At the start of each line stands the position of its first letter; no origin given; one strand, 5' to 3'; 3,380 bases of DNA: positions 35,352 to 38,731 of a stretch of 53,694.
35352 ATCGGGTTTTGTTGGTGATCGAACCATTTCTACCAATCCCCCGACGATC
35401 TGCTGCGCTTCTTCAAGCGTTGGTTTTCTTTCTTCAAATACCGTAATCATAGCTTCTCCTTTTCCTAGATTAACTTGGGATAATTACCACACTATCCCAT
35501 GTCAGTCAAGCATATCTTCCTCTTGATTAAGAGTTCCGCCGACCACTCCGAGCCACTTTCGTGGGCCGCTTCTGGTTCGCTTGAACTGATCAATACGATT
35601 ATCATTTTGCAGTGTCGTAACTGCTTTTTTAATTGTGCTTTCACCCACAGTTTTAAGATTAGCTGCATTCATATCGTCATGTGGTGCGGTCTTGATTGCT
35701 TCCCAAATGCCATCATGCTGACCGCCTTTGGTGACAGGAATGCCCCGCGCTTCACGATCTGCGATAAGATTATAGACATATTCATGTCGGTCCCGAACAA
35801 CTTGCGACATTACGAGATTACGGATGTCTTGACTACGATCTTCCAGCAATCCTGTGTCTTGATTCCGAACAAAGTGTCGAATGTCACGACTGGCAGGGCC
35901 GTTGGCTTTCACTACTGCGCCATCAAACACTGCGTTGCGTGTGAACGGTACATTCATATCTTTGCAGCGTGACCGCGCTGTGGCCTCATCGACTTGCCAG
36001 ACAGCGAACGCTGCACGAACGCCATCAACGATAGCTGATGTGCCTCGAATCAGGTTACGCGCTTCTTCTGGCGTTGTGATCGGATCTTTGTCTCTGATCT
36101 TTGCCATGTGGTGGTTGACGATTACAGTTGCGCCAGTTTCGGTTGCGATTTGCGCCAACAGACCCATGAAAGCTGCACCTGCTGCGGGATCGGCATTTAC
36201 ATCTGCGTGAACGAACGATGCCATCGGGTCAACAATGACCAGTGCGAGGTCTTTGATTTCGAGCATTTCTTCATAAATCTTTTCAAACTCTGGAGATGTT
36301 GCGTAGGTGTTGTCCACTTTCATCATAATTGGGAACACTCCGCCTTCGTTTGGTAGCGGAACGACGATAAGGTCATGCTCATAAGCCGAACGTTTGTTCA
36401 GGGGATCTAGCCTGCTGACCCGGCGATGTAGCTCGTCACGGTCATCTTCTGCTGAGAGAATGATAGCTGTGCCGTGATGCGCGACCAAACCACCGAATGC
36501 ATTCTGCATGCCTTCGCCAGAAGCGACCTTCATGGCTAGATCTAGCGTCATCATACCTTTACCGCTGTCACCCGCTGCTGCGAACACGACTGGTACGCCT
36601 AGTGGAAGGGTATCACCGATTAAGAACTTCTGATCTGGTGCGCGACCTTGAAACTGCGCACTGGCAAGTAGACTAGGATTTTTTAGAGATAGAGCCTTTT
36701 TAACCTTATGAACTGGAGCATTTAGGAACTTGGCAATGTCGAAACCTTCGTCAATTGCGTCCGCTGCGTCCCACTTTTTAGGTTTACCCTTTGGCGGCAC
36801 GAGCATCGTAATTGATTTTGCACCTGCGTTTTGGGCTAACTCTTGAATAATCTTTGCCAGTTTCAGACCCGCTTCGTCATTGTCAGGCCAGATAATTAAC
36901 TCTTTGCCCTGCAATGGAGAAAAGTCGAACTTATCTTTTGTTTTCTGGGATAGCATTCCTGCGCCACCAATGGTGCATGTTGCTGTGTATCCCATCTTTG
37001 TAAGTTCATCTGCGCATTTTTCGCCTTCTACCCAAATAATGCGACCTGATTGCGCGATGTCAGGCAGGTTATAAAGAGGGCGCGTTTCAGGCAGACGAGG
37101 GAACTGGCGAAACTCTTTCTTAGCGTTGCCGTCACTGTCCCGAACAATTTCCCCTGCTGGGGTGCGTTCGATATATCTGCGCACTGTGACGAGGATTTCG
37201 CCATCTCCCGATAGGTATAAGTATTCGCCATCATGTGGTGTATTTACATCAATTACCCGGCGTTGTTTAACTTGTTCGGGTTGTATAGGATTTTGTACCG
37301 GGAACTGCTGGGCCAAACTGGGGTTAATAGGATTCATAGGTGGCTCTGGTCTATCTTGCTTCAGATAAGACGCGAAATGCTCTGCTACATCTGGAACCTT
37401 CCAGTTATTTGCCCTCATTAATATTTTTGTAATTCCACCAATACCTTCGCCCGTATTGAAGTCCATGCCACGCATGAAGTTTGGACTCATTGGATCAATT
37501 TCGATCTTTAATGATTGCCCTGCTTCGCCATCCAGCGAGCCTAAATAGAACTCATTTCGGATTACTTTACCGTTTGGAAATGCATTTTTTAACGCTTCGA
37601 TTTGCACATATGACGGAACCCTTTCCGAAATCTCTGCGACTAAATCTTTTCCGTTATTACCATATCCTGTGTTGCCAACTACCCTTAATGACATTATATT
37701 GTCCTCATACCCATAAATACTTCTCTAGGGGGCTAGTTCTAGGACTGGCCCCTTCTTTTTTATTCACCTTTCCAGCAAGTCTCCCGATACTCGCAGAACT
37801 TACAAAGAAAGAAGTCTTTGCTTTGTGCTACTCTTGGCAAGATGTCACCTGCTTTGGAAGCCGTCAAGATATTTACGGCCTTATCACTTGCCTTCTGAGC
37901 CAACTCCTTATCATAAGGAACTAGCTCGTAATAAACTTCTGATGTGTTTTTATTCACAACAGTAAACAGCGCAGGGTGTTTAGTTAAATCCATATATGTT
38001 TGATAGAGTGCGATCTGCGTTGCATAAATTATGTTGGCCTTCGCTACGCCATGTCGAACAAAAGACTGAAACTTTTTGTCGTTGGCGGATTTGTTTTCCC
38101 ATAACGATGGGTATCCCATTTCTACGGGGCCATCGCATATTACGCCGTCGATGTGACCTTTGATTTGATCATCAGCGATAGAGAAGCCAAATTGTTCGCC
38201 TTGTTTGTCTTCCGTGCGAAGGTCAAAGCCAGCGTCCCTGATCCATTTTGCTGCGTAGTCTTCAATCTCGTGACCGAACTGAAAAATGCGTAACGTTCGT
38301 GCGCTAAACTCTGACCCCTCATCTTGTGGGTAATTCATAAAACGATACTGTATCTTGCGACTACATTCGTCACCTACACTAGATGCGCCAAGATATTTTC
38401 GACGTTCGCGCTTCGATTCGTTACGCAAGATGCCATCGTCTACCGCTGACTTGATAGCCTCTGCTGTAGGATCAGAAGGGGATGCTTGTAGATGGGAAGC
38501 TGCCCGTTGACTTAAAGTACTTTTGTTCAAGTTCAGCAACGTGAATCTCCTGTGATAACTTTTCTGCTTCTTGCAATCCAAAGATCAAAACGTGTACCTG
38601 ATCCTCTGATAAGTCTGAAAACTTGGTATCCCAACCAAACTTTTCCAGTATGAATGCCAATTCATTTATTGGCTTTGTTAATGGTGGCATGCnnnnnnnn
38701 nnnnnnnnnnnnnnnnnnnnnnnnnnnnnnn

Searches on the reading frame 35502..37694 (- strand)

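Call 12: search_protein_families(library=phrogs, proteins=[window:35502-37694:-], max_evalue=0.001)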
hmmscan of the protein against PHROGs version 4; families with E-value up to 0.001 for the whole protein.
window:35502-37694:- (730 aa): 12 families
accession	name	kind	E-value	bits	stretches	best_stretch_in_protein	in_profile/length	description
phrog_239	-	DNA, RNA and nucleotide metabolism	3.8e-34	119.7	1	181-625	158-604/801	DNA primase/helicase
phrog_6088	-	DNA, RNA and nucleotide metabolism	1.1e-20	74.7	1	128-331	108-302/772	DNA primase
phrog_25693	-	unknown function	1.4e-11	44.7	1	370-576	54-249/405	-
phrog_3123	-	unknown function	9.6e-09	35.3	1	354-536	329-511/583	-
phrog_906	-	DNA, RNA and nucleotide metabolism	3.3e-08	33.7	1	345-571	507-702/872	DNA polymerase/primase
phrog_1284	-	unknown function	2.6e-06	28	1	354-495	23-142/306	-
phrog_47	-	DNA, RNA and nucleotide metabolism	1.7e-05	24.5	1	199-319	216-327/947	DNA primase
phrog_2850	-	unknown function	4.3e-05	23.6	1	335-532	127-309/465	-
phrog_849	-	DNA, RNA and nucleotide metabolism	0.0001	22.4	1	204-287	225-310/435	DNA primase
phrog_6357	-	unknown function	0.00022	21.6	0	484-532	122-166/321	-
phrog_243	-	DNA, RNA and nucleotide metabolism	0.00026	21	0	463-538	118-202/273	DnaB-like replicative helicase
phrog_2597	-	DNA, RNA and nucleotide metabolism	0.00043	19.9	0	358-532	359-516/747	DNA primase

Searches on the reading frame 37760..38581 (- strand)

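Call 12: search_protein_families(library=phrogs, proteins=[window:37760-38581:-], max_evalue=0.001)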
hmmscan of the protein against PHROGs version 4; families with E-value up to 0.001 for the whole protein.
window:37760-38581:- (273 aa): 5 families
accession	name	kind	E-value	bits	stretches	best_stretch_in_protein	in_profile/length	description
phrog_1990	-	DNA, RNA and nucleotide metabolism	2.8e-73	247.8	1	33-273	7-239/290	Cas4-domain exonuclease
phrog_1706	-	DNA, RNA and nucleotide metabolism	1.1e-13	52.3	1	53-271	39-244/293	CRISPR/Cas system associated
phrog_434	-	DNA, RNA and nucleotide metabolism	2.1e-09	38.1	1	27-254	30-248/372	RecE-like recombination exonuclease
phrog_2506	-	DNA, RNA and nucleotide metabolism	3e-07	30.9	1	32-271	61-335/342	exonuclease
phrog_1674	-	DNA, RNA and nucleotide metabolism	9.9e-06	25.9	1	53-265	42-258/276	exonuclease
